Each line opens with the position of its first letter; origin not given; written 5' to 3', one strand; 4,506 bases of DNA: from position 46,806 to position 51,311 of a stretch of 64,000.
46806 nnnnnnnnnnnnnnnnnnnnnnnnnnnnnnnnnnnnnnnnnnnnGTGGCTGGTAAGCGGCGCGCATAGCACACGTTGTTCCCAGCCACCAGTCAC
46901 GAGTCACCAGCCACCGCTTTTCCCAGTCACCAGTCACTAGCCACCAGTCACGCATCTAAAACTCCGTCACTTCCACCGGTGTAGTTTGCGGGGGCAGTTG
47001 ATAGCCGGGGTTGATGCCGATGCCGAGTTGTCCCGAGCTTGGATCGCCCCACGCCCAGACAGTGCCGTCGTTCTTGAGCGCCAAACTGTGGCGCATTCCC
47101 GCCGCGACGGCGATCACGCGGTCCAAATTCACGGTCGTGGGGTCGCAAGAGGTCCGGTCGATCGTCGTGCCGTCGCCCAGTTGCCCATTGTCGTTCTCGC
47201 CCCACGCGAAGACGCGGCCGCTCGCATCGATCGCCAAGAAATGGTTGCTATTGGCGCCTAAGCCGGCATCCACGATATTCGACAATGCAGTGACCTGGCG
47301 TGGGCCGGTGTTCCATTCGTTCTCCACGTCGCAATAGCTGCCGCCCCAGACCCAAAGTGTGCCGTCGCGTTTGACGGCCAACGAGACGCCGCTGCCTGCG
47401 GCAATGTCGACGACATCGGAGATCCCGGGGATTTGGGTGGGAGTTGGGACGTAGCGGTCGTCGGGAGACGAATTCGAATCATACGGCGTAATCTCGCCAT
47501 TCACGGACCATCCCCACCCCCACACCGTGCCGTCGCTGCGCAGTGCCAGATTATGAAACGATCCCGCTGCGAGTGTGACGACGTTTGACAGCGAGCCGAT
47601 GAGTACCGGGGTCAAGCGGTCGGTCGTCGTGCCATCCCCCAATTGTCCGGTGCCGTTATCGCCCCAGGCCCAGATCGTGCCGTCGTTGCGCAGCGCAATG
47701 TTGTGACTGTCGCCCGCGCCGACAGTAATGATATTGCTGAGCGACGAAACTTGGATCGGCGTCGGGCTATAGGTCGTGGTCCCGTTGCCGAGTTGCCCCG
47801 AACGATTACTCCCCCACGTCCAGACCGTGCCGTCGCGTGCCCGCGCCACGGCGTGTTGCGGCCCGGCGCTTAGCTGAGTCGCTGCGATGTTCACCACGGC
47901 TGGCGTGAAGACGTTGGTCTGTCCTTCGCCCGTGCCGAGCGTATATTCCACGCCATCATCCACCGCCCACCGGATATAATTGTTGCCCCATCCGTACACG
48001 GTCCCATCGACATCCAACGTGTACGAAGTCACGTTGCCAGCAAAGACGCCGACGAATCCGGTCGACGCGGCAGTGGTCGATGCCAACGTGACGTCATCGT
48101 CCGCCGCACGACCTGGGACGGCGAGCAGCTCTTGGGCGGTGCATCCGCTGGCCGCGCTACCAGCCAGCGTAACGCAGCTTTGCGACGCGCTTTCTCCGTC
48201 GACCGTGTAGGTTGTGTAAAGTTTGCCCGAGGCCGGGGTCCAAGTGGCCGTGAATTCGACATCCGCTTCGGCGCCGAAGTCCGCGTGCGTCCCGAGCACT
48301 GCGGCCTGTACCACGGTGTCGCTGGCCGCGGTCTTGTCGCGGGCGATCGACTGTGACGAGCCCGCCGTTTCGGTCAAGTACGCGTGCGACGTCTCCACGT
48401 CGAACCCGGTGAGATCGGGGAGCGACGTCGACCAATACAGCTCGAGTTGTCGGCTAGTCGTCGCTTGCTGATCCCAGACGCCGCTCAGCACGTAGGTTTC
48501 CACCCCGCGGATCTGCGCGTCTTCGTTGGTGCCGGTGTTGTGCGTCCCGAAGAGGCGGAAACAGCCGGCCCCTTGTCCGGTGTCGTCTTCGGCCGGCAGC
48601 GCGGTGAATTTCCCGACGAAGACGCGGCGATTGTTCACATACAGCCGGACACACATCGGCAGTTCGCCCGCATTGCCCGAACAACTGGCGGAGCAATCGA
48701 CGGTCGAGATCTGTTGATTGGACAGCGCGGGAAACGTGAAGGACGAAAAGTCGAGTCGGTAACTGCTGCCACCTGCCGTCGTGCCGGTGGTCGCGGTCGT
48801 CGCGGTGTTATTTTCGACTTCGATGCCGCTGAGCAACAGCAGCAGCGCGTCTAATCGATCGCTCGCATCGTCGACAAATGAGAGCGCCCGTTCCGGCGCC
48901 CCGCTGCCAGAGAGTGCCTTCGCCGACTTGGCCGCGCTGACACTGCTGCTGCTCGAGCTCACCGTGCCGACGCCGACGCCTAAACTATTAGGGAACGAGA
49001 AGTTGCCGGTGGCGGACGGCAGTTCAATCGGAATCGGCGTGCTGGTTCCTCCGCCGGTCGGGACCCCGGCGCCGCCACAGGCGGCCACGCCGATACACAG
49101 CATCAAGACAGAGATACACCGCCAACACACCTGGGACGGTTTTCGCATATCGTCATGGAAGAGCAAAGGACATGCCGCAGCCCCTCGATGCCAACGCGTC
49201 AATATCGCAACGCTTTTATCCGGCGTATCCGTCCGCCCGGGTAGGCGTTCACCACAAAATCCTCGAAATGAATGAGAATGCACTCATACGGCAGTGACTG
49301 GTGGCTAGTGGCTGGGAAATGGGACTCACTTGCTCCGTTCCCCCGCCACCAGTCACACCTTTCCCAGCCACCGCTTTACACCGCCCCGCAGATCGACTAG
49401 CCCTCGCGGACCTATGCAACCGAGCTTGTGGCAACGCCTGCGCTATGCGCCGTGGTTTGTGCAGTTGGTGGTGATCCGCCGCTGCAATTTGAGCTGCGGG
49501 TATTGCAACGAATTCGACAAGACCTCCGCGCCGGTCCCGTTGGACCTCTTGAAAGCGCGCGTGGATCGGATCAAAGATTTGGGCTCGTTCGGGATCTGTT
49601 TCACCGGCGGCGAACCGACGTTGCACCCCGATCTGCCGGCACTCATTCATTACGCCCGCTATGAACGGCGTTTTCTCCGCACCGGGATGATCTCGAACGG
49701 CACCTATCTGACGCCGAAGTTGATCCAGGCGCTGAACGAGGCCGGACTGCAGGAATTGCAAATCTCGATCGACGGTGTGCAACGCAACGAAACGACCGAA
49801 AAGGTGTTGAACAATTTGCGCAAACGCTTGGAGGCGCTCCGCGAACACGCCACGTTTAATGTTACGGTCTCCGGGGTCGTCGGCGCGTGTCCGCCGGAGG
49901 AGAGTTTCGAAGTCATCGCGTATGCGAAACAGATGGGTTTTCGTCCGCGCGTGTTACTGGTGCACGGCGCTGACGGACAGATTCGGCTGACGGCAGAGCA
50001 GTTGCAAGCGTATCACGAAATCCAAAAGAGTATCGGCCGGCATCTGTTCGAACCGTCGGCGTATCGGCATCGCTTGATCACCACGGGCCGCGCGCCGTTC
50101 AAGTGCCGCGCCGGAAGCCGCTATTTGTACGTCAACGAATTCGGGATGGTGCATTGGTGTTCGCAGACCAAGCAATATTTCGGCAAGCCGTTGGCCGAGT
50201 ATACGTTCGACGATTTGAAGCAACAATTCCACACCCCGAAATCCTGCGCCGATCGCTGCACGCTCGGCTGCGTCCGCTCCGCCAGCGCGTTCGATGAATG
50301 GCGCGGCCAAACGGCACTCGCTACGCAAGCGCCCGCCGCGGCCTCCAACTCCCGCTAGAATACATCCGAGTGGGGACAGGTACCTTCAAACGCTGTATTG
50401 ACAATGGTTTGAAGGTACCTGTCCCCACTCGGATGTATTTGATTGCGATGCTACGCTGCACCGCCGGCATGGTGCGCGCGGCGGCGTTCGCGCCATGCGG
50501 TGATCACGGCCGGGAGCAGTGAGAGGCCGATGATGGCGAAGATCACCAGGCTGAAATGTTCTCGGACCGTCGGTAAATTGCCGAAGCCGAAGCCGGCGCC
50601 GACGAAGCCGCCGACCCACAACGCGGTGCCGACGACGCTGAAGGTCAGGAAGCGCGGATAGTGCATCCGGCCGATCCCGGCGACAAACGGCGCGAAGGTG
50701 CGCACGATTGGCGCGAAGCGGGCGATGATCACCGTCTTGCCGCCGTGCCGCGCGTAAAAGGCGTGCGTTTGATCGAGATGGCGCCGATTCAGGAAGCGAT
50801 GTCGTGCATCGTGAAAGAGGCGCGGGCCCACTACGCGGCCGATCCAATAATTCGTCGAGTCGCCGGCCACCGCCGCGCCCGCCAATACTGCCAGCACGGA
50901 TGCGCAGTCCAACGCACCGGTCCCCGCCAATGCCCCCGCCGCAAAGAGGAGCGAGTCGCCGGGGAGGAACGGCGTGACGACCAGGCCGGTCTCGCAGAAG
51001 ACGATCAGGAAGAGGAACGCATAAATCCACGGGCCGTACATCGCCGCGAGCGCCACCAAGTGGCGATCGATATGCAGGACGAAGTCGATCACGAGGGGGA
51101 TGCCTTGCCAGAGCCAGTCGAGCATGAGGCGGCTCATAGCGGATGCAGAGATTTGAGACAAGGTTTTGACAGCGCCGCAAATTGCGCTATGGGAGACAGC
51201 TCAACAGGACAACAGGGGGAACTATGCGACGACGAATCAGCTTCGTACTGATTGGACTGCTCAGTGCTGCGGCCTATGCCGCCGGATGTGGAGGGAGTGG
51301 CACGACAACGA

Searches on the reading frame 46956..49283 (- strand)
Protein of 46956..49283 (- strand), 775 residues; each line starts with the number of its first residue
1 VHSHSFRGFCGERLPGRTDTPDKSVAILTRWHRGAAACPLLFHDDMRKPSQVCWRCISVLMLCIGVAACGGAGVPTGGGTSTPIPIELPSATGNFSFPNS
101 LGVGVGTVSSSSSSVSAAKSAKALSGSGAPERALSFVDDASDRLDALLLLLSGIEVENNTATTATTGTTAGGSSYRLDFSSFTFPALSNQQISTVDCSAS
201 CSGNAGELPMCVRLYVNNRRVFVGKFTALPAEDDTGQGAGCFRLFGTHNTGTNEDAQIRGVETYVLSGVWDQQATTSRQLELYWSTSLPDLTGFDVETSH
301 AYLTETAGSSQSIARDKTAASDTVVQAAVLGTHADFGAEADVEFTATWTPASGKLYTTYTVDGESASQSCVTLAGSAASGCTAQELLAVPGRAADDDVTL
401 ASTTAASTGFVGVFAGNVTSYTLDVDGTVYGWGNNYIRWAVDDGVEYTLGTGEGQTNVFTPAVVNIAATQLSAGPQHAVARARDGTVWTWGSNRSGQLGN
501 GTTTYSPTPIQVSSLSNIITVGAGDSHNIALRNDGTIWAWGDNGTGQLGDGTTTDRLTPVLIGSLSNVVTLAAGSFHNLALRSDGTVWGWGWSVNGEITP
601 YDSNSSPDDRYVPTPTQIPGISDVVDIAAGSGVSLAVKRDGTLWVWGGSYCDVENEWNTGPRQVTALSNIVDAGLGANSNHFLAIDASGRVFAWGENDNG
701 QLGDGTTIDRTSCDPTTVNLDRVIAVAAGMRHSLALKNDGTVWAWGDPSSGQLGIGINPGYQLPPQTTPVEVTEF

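Call 78: search_protein_families(library=pfam, proteins=[window:46956-49283:-], max_evalue=0.00001)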
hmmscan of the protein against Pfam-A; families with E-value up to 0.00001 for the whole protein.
window:46956-49283:- (775 aa): 4 families
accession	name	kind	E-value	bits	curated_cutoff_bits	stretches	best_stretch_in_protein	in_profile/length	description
PF25390.1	WD40_RLD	-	2.2e-74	251.4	150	2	403-678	84-359/363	RCC1-like domain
PF13540.12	RCC1_2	-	7.4e-56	185.1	22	5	723-752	1-30/30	Regulator of chromosome condensation (RCC1) repeat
PF00415.24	RCC1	-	1.2e-52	176.7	21.7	3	484-531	1-50/50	Regulator of chromosome condensation (RCC1) repeat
PF25384.1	Alsin_RLD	-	5e-10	39.7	100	0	689-756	242-310/405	Alsin RCC1-like domain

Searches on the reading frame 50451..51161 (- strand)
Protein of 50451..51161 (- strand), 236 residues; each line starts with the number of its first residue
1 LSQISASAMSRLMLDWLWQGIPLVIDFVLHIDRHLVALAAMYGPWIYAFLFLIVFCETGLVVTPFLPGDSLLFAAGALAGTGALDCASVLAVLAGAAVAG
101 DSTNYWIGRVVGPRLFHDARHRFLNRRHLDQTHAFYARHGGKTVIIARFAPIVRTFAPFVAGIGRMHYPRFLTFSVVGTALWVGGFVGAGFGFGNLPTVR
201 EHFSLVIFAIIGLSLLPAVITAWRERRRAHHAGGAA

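Call 78: search_protein_families(library=pfam, proteins=[window:50451-51161:-], max_evalue=0.00001)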
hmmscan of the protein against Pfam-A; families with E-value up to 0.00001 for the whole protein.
window:50451-51161:- (236 aa): 1 family
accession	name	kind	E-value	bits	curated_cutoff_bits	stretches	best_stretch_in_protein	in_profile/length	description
PF09335.16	VTT_dom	-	9.6e-21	75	33.9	1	66-190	1-121/123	VTT domain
